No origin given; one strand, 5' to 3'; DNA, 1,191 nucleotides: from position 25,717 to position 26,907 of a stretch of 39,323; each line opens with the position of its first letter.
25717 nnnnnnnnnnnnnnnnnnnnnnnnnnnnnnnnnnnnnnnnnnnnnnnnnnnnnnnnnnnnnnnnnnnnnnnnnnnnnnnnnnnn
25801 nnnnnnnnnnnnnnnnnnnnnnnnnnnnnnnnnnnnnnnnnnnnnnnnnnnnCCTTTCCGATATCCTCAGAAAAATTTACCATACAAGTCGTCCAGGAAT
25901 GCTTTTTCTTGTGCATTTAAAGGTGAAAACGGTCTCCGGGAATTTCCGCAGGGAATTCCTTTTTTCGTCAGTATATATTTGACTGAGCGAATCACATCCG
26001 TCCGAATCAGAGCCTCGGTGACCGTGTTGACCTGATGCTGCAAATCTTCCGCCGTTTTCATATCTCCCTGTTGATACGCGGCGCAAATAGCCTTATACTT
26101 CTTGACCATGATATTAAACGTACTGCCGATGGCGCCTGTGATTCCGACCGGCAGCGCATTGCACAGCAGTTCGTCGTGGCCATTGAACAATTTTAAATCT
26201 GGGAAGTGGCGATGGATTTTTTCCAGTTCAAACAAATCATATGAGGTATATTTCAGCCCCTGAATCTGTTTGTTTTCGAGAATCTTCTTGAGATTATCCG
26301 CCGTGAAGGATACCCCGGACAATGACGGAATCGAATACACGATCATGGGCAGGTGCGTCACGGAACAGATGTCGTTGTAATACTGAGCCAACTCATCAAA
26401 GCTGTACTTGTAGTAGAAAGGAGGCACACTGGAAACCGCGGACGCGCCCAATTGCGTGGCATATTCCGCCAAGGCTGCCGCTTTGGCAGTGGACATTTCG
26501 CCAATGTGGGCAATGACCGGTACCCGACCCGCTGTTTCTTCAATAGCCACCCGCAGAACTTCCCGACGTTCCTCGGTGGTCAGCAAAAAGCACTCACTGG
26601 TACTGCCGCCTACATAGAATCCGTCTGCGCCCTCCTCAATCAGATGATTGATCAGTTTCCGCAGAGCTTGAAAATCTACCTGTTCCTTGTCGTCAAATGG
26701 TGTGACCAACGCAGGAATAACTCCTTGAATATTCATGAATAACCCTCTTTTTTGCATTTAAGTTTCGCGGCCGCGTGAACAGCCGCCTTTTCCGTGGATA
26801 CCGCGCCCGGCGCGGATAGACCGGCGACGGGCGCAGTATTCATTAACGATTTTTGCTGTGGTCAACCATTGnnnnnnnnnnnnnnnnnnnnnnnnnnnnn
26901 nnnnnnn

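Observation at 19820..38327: Eleven-gene nan-like string: NanA + YhcH + ABC importer + redox enzyme coupled to non-canonical BNR propellers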

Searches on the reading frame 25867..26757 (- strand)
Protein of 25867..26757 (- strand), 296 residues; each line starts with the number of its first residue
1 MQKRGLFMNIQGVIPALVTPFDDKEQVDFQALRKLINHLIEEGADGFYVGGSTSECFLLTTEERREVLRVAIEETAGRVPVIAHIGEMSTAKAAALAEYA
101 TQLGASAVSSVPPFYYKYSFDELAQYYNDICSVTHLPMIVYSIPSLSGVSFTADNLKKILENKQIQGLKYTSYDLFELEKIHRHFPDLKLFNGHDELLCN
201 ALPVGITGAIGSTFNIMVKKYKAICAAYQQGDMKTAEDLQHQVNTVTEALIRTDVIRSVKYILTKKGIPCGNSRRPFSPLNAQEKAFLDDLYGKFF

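Call 4: search_protein_families(library=pfam, proteins=[window:25867-26757:-], max_evalue=0.01)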
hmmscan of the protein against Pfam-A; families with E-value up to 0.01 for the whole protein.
window:25867-26757:- (296 aa): 1 family
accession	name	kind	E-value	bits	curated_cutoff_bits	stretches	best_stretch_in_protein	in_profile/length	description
PF00701.28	DHDPS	-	9.1e-83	277.8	22.1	1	10-287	2-281/289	Dihydrodipicolinate synthetase family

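Call 6: search_protein_families(library=ncbifam, proteins=[window:25867-26757:-], max_evalue=0.01)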
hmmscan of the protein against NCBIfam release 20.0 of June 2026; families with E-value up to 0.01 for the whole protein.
window:25867-26757:- (296 aa): 7 families
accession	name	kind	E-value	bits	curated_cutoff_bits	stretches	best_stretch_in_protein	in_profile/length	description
NF003164.0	PRK04147.1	equivalog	5.1e-101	337.8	281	1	8-295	2-290/294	N-acetylneuraminate lyase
TIGR00683.1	nanA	equivalog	4.1e-87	292.2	382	1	11-283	2-276/293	N-acetylneuraminate lyase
TIGR00674.1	dapA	equivalog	2e-57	194.2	206.15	1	12-290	1-281/286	4-hydroxy-tetrahydrodipicolinate synthase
NF040954.1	Arch_KDGaldase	equivalog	1.2e-43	149.5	390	1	13-288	3-274/288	bifunctional 2-dehydro-3-deoxy-phosphogluconate/2-dehydro-3-deoxy-6-phosphogalactonate aldolase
TIGR02313.1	HpaI-NOT-DapA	exception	1.3e-42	145.6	396.7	1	11-281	2-275/294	2,4-dihydroxyhept-2-ene-1,7-dioic acid aldolase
NF002958.0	PRK03620.1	subfamily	3e-33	115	278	1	11-291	12-295/307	5-dehydro-4-deoxyglucarate dehydratase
TIGR03249.1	KdgD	equivalog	8.9e-27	94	373.95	1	11-291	10-294/299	5-dehydro-4-deoxyglucarate dehydratase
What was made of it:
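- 25867..26739 (-): N-acetylneuraminate lyase (NanA-type class I aldolase). NCBIfam NF003164 scores 337.8 against a cutoff of 281 (call 6).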

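Call 9: find_encoding_contigs(protein=window:25867-26757:-, flank=10000, max_places=6)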
Protein window:25867-26757:- (296 aa): no gene with exactly this product is on record in the collection.
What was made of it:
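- Tried and rejected: Exact look-up of the NanA protein found nothing on record (call 9).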

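Call 49: search_solved_structures(query=window:25867-26757:-, max_evalue=1e-30, show_alignments=2)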
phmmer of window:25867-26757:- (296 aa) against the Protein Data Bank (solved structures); distinct sequences matched with E-value up to 1e-30: 54.
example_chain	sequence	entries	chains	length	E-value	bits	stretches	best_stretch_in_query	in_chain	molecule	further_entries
3lbc_A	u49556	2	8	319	1.1e-71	244.7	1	7-282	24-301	N-acetylneuraminate lyase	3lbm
3lcl_A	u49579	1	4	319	1.5e-71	244.2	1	7-282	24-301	N-acetylneuraminate lyase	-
3lcf_A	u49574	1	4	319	1.5e-71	244.2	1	7-282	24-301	N-acetylneuraminate lyase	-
2wnn_A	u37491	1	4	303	1.8e-71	244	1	8-282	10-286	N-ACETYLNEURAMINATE LYASE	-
2wo5_A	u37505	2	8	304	1.8e-71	244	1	8-282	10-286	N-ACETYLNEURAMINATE LYASE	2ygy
8u8w_A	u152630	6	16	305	2.5e-71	243.5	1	8-288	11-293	N-acetylneuraminate lyase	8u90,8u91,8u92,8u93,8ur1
3lcg_A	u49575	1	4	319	2.9e-71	243.3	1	7-282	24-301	N-acetylneuraminate lyase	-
1nal_1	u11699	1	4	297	7.4e-71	242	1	8-283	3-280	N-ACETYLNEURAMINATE LYASE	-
1fdy_A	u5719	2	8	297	7.7e-71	241.9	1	8-282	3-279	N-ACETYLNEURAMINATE LYASE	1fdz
2wkj_A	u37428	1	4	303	8.8e-71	241.7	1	8-282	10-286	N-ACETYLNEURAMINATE LYASE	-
2wnq_A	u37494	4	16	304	8.9e-71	241.7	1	8-282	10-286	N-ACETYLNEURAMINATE LYASE | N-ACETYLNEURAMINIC ACID LYASE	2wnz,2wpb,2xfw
3lci_A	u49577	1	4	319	1e-70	241.5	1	7-282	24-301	N-acetylneuraminate lyase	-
3lch_A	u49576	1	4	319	1e-70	241.5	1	7-282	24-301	N-acetylneuraminate lyase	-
1hl2_A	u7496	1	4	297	1.1e-70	241.5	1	8-282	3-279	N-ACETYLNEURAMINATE LYASE SUBUNIT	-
4uui_A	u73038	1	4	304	3.2e-70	239.9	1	8-282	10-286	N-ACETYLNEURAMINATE LYASE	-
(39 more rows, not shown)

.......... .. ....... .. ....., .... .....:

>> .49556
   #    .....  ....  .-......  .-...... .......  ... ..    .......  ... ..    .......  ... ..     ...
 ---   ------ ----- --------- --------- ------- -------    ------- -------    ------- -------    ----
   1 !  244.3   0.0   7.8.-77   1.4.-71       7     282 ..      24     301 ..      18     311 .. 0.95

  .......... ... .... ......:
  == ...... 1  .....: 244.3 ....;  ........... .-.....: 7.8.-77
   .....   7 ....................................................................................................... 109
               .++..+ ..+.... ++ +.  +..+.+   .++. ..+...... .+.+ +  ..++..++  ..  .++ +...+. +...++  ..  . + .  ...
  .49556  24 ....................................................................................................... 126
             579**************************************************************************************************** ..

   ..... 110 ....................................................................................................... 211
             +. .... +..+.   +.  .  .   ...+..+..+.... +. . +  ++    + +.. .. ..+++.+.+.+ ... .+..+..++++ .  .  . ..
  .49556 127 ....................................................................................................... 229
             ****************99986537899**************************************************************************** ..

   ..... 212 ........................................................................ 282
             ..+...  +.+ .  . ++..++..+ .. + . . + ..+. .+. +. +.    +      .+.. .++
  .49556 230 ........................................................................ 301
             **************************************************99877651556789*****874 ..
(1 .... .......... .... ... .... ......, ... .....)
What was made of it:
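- The adjacent aldolase is NanA (call 49).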
